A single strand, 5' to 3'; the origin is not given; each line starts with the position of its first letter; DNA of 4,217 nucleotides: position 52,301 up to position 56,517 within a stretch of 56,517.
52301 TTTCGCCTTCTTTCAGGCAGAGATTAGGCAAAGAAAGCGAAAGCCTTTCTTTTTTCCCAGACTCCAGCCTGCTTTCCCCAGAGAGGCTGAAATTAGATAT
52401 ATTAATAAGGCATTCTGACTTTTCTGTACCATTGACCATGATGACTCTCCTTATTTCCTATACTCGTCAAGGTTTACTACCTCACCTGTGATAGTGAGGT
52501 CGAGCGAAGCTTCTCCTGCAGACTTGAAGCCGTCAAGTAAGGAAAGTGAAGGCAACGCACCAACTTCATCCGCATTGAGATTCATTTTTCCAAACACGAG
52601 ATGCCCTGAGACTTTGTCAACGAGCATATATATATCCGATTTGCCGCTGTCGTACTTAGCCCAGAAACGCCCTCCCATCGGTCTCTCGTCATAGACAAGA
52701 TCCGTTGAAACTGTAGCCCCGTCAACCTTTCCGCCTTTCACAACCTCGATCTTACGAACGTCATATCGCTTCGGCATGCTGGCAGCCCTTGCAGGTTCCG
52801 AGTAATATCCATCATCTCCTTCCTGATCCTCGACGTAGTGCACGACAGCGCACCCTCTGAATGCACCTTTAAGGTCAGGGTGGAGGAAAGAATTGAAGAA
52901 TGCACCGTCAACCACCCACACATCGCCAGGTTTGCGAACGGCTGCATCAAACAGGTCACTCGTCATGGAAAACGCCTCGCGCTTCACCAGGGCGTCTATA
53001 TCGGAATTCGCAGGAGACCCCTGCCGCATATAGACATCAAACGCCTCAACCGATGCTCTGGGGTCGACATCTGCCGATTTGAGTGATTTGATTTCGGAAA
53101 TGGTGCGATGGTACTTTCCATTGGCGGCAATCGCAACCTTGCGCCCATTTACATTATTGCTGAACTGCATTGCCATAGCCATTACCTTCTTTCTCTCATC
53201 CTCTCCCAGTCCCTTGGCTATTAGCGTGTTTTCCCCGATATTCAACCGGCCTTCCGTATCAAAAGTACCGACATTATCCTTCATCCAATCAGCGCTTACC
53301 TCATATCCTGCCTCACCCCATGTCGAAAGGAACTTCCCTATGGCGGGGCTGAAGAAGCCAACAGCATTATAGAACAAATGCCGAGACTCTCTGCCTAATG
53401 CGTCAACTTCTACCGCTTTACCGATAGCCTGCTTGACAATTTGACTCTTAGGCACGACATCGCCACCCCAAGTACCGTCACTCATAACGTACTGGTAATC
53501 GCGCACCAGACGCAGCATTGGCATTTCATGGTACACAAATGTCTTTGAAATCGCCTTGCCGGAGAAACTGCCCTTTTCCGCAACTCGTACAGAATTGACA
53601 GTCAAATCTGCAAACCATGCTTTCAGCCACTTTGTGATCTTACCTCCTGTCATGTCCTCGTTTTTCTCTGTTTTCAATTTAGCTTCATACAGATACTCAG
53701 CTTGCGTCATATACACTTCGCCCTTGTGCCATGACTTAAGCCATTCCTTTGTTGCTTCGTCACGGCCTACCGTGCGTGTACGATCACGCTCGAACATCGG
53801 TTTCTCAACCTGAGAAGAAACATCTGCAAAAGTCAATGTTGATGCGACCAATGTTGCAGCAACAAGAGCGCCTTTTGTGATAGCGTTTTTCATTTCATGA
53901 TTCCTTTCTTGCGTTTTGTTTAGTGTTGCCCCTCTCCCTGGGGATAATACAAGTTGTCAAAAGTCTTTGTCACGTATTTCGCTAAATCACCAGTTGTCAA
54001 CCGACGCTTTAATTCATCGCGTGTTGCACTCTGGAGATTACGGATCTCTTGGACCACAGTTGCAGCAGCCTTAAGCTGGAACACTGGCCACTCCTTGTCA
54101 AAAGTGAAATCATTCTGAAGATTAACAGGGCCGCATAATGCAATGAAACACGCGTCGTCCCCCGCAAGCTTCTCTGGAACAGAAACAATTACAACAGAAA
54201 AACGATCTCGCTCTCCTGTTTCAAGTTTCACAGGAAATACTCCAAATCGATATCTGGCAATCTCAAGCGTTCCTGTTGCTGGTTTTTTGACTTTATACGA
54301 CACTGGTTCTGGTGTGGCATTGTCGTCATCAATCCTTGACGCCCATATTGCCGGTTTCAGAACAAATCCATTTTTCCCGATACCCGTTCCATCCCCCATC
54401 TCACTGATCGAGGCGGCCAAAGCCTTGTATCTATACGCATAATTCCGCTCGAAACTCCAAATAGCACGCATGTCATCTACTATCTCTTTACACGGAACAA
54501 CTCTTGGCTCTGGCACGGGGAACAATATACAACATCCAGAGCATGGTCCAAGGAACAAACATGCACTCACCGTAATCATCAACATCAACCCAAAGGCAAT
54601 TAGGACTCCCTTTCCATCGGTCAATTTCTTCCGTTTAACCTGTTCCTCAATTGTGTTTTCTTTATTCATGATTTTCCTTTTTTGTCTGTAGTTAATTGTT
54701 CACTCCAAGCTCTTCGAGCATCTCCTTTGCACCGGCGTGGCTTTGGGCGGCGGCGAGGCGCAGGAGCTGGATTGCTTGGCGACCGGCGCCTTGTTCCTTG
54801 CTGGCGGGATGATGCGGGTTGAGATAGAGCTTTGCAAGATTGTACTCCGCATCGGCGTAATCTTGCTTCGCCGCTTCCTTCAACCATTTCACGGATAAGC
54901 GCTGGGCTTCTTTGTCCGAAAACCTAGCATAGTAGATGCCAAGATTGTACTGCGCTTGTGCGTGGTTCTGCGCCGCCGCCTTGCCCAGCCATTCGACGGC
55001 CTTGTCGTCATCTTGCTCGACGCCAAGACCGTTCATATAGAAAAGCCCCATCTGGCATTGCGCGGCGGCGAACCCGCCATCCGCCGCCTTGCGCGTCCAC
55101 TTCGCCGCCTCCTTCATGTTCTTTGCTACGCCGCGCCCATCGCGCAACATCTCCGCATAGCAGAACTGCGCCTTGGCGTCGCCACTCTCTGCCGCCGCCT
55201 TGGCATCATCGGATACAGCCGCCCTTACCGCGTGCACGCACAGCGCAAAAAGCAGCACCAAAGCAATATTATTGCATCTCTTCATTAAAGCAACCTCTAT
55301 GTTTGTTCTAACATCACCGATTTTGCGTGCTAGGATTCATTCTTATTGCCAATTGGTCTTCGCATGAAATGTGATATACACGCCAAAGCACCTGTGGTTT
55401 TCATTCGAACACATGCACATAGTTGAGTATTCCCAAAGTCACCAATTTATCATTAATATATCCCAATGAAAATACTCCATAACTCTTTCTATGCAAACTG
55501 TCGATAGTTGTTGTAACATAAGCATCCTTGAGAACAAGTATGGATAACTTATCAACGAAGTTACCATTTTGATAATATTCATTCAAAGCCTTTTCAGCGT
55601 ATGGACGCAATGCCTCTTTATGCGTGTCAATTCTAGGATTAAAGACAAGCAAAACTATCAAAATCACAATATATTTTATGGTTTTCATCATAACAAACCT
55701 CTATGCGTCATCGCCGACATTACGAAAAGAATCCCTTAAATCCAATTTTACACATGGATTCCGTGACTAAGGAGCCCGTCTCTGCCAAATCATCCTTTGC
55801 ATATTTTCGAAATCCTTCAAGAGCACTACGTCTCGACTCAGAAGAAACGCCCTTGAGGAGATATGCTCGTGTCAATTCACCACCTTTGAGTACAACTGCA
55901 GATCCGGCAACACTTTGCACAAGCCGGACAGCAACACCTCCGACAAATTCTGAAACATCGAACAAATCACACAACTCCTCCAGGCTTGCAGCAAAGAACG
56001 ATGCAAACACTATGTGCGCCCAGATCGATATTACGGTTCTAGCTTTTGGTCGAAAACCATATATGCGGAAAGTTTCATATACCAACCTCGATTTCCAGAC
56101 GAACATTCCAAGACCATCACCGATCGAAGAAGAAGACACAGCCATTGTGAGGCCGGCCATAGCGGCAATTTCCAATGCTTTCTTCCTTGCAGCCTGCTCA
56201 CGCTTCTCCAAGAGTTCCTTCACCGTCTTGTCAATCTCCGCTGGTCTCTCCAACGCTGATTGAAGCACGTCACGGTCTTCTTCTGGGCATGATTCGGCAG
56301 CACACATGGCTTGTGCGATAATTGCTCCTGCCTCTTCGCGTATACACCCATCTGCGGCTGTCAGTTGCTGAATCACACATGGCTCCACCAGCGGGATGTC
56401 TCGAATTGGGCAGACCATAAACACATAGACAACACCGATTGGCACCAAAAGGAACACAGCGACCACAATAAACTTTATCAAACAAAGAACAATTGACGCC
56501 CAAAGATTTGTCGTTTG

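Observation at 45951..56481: Tightly packed 11-gene envelope operon of mostly unknown proteins (ABC exporter, two paralogous secreted proteins, secreted patatin, M48 protease, Sel1, DUF697-like)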

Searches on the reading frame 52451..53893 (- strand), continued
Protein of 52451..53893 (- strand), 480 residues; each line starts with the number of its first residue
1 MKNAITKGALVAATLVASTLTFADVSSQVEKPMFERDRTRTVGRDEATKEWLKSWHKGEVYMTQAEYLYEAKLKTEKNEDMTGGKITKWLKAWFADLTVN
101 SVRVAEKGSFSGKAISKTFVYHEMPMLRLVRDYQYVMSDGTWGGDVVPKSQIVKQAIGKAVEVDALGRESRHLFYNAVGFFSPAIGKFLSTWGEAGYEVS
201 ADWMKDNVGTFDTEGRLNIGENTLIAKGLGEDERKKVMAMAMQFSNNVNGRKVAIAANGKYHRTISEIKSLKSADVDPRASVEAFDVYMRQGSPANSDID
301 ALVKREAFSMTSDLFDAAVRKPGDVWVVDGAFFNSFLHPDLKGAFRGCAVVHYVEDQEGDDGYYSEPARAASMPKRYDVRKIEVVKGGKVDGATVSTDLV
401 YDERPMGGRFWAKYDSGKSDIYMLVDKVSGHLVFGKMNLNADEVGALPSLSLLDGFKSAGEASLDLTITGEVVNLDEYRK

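Call 112: list_cluster_members(proteins=[window:52451-53893:-, window:50069-51451:-, window:48769-50082:-, window:53920-54669:-, window:47230-48363:-, window:45951-47213:-, window:51444-52439:-, window:54692-55285:-])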
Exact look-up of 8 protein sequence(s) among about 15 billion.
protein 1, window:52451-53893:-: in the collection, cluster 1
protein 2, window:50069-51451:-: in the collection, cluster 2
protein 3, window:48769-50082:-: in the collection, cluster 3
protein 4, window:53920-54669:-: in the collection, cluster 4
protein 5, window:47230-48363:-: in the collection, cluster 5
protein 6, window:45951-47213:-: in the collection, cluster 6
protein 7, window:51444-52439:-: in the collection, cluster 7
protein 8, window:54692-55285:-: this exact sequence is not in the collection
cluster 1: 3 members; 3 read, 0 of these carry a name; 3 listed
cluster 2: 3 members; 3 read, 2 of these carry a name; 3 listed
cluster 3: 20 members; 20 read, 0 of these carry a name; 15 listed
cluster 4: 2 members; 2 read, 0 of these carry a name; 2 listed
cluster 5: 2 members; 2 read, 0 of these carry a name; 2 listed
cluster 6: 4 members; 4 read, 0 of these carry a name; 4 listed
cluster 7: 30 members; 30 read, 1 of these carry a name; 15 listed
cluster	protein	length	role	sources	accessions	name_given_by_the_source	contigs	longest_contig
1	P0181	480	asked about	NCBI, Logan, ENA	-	-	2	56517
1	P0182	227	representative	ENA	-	-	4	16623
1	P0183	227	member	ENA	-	-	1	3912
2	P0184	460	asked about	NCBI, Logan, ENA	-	-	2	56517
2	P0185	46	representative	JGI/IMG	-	hypothetical protein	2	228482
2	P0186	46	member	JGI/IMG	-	hypothetical protein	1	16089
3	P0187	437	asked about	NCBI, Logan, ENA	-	-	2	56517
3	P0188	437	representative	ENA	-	-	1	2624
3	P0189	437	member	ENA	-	-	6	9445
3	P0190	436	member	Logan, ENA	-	-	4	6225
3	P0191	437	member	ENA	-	-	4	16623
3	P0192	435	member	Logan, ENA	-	-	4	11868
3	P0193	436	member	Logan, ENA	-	-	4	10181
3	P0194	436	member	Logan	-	-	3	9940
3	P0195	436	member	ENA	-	-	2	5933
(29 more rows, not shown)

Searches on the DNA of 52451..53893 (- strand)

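Call 84: search_rna_families(source=L001, start=1, end=1000, threshold=evalue, max_evalue=1)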
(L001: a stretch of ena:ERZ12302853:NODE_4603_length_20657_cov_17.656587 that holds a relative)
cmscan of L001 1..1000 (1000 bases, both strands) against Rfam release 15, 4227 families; matches with E-value up to 1: 2.
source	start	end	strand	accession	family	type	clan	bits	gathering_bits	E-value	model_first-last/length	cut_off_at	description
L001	738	795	+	RF02522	Virus_CITE_8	Cis-reg;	-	20.4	80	0.41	1-71/71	no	Pea enation mosaic virus-2 cap-independent translation element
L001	47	79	+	RF01145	sR14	Gene; snRNA; snoRNA; CD-box;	-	13.2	38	0.99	1-54/54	no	Small nucleolar RNA sR14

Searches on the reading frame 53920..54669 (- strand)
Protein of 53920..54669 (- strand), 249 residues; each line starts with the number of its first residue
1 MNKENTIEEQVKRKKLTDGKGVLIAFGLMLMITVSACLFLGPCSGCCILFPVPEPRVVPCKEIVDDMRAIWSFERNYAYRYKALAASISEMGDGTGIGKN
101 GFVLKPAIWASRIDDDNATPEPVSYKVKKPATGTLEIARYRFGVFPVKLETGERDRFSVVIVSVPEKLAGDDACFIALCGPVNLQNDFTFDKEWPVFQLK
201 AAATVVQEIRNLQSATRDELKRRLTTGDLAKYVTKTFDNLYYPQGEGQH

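Call 3: search_protein_families(library=pfam, proteins=[window:53920-54669:-], max_evalue=0.1)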
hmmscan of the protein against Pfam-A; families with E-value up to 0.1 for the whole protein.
window:53920-54669:- (249 aa): 0 families

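Call 4: search_protein_families(library=ncbifam, proteins=[window:53920-54669:-], max_evalue=0.1)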
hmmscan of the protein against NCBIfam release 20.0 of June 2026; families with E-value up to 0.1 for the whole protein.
window:53920-54669:- (249 aa): 0 families

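Call 8: search_protein_families(library=padloc, proteins=[window:53920-54669:-], max_evalue=0.01)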
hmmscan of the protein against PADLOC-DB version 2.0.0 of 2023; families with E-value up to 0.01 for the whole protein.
window:53920-54669:- (249 aa): 0 families

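Call 99: search_solved_structures(query=A8, max_evalue=10)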
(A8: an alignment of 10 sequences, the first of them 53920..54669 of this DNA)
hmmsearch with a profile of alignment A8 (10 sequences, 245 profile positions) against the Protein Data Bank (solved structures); distinct sequences matched with E-value up to 10: 1.
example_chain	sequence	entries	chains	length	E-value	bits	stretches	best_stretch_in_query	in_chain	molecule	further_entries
5xyf_A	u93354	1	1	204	1.7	11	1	40-81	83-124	TERF1-interacting nuclear factor 2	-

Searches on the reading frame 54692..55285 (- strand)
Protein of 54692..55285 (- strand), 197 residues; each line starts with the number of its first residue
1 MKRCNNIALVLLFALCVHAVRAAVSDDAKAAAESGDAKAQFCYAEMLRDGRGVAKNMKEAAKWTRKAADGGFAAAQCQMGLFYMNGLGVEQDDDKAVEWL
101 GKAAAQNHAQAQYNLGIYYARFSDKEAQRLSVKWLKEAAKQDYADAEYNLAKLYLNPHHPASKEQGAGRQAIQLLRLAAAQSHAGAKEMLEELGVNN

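Call 3: search_protein_families(library=pfam, proteins=[window:54692-55285:-], max_evalue=0.1)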
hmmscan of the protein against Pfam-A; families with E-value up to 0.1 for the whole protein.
window:54692-55285:- (197 aa): 2 families
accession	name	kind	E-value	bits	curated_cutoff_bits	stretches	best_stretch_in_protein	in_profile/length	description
PF08238.18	Sel1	-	5.8e-21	74.6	30.7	3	73-108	1-36/36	Sel1 repeat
PF23310.1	TPR_27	-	0.0003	20.9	27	0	92-126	44-78/110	Plant tetratrico peptide repeats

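Call 4: search_protein_families(library=ncbifam, proteins=[window:54692-55285:-], max_evalue=0.1)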
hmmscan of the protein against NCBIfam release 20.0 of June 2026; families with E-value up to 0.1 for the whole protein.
window:54692-55285:- (197 aa): 6 families
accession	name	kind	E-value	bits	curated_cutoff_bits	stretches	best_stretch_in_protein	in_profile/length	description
NF033786.1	phenyl_MerG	equivalog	9.4e-17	61.7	350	3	62-121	55-113/217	phenylmercury resistance protein MerG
NF047621.1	FlgprotMotXVib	equivalog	9.7e-10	38.3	330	2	30-115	64-150/211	flagellar protein MotX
NF038194.1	AlgK_TPR_lipo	equivalog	1.3e-07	30.6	700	1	65-192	290-413/448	alginate biosynthesis TPR repeat lipoprotein AlgK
NF045484.1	TransRegExoR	equivalog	8e-05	22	450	1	29-79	153-203/267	exopolysaccharide production regulator ExoR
NF047507.1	TPR_BatC_Lepto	exception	0.042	13.3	175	1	102-165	89-151/214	TPR repeat-containing protein BatC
NF011941.0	PRK15412.1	equivalog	0.072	12.6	359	0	32-102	50-118/185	thiol:disulfide interchange protein DsbE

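Call 8: search_protein_families(library=padloc, proteins=[window:54692-55285:-], max_evalue=0.01)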
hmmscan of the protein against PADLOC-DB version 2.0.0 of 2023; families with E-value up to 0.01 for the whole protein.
window:54692-55285:- (197 aa): 0 families

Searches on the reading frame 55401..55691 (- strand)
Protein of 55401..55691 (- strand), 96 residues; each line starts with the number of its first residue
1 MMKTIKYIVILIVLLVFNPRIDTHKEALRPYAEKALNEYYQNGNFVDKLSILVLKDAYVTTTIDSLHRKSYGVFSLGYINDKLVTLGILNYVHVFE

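Call 3: search_protein_families(library=pfam, proteins=[window:55401-55691:-], max_evalue=0.1)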
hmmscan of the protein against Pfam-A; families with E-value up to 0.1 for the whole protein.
window:55401-55691:- (96 aa): 1 family
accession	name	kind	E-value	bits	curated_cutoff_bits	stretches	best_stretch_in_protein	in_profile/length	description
PF03520.19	KCNQ_channel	-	0.077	13.1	25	1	1-50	67-115/189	KCNQ voltage-gated potassium channel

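Call 4: search_protein_families(library=ncbifam, proteins=[window:55401-55691:-], max_evalue=0.1)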
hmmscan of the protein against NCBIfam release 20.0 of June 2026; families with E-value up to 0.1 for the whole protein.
window:55401-55691:- (96 aa): 0 families

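Call 8: search_protein_families(library=padloc, proteins=[window:55401-55691:-], max_evalue=0.01)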
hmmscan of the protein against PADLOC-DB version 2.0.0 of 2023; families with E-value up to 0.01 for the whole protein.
window:55401-55691:- (96 aa): 0 families

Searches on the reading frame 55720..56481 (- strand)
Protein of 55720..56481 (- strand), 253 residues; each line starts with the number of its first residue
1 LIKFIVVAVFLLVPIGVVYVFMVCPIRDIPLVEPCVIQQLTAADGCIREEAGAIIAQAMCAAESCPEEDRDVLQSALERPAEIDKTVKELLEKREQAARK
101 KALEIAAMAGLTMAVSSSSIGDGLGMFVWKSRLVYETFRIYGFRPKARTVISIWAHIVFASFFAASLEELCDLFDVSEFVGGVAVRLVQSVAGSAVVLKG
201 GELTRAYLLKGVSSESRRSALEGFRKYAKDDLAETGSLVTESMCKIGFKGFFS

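Call 3: search_protein_families(library=pfam, proteins=[window:55720-56481:-], max_evalue=0.1)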
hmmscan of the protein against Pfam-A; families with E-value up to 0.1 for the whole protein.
window:55720-56481:- (253 aa): 2 families
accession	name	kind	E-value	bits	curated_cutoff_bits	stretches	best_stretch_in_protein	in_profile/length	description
PF05128.17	DUF697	-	1.2e-05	25.5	27.7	1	86-193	10-120/162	Domain of unknown function (DUF697)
PF04391.17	DUF533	-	0.033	14.2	29.6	1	42-98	82-136/178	Protein of unknown function (DUF533)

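Call 4: search_protein_families(library=ncbifam, proteins=[window:55720-56481:-], max_evalue=0.1)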
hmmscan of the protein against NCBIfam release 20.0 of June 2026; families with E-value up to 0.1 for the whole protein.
window:55720-56481:- (253 aa): 1 family
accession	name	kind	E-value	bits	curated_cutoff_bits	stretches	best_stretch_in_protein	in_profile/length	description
TIGR01620.2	hyp_HI0043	subfamily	0.00017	21.3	160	0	87-145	185-243/329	TIGR01620 family protein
